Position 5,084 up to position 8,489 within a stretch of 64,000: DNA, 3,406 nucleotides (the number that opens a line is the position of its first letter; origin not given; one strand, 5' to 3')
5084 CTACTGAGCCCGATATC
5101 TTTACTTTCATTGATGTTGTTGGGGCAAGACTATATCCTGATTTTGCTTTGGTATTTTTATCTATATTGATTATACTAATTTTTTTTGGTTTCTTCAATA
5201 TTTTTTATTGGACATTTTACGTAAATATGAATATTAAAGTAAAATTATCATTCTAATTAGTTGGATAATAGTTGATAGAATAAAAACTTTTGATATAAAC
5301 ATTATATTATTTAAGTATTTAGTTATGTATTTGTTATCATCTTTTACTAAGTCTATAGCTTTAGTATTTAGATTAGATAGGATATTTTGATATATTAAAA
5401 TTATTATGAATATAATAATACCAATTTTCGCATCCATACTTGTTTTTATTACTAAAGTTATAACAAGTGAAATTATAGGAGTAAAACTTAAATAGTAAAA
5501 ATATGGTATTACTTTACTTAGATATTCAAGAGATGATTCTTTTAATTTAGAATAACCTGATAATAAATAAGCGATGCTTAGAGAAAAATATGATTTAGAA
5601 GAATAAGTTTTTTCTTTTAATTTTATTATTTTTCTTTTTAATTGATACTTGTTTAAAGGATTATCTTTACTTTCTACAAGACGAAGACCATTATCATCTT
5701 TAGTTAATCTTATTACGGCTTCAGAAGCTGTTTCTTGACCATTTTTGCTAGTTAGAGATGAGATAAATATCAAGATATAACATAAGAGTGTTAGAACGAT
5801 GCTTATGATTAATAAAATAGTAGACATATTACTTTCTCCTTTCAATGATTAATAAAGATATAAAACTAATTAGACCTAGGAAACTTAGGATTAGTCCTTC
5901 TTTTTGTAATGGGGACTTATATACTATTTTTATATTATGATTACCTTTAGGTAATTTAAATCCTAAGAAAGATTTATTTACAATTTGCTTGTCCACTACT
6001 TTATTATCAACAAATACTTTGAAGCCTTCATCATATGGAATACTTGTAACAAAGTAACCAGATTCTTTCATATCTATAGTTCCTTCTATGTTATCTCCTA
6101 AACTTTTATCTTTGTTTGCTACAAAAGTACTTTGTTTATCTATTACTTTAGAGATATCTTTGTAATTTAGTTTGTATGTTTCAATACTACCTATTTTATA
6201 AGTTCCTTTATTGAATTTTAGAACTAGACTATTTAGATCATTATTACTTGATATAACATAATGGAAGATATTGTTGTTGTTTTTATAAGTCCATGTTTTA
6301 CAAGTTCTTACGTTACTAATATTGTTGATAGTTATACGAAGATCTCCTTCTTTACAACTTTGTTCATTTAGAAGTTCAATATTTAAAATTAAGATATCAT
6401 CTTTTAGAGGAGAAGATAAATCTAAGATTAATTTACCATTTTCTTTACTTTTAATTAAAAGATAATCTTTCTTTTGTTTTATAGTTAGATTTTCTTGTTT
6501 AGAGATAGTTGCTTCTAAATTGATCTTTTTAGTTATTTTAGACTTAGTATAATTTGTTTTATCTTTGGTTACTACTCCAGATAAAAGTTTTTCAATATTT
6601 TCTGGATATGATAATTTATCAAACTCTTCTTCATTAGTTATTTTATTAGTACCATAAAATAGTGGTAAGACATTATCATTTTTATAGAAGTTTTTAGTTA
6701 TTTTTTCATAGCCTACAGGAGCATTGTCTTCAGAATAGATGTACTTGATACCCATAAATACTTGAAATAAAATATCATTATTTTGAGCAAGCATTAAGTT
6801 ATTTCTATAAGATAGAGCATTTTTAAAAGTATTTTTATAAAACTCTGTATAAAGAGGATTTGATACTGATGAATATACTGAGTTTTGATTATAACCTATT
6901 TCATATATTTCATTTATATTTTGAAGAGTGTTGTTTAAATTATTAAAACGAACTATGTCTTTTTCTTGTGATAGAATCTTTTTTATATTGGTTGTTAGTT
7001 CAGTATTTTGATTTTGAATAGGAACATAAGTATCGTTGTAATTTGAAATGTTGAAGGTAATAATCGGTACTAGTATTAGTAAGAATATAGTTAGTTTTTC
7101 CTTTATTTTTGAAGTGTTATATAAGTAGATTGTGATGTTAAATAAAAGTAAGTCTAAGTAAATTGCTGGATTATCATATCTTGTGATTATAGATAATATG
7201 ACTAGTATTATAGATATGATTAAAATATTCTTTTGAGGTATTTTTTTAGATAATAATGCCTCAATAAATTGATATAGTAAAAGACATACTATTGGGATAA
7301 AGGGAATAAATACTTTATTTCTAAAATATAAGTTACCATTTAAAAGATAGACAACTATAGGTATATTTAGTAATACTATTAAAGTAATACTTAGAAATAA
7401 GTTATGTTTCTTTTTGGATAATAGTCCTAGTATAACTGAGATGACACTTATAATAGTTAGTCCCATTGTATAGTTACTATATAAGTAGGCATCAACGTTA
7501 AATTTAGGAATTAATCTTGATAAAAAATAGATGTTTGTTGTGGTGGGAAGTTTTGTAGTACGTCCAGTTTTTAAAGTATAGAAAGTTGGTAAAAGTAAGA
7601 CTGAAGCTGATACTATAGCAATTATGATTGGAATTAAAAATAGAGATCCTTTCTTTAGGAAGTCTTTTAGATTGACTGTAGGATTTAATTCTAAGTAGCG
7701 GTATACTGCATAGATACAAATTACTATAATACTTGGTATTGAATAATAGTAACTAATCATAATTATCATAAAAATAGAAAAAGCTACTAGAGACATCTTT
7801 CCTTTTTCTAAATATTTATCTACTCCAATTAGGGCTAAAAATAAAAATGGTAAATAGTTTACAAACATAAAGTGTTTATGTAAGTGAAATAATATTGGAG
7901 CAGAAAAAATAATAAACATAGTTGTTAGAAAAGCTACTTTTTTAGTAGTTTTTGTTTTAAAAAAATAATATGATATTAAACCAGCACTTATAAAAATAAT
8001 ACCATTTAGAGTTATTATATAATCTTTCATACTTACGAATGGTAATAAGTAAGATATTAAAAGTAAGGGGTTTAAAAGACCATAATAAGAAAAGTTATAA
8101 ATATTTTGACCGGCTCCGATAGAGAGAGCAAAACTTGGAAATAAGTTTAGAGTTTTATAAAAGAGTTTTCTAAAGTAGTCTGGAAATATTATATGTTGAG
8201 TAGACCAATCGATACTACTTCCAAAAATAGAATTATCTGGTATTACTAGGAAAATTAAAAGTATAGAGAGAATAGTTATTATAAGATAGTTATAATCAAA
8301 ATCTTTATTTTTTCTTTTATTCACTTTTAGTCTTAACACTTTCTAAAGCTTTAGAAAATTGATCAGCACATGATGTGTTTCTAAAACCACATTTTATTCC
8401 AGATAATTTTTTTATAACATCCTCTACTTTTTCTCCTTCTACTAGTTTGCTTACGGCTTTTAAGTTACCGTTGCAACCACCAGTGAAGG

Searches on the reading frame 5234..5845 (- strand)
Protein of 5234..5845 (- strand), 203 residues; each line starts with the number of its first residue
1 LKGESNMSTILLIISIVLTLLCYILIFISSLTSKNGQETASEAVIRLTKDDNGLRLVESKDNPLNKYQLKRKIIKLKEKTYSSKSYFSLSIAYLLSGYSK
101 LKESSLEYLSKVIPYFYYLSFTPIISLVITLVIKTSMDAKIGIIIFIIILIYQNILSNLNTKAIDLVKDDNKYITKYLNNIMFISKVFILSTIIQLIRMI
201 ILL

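Call 46: search_protein_families(library=pfam, proteins=[window:5234-5845:-], max_evalue=0.01)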
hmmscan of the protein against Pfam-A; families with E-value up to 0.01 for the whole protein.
window:5234-5845:- (203 aa): 1 family
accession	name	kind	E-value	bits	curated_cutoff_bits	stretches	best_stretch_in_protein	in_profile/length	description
PF04298.18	Zn_peptidase_2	-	0.00078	19.5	27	1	37-155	33-158/218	Putative neutral zinc metallopeptidase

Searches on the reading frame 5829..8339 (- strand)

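Call 23: search_protein_families(library=pfam, proteins=[window:5829-8339:-], max_evalue=0.001)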
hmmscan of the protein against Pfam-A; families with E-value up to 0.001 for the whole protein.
window:5829-8339:- (836 aa): 1 family
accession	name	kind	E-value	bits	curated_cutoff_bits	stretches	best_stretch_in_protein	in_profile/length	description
PF09586.16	YfhO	-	1.4e-63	216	28.5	1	20-819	3-835/835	Bacterial membrane protein YfhO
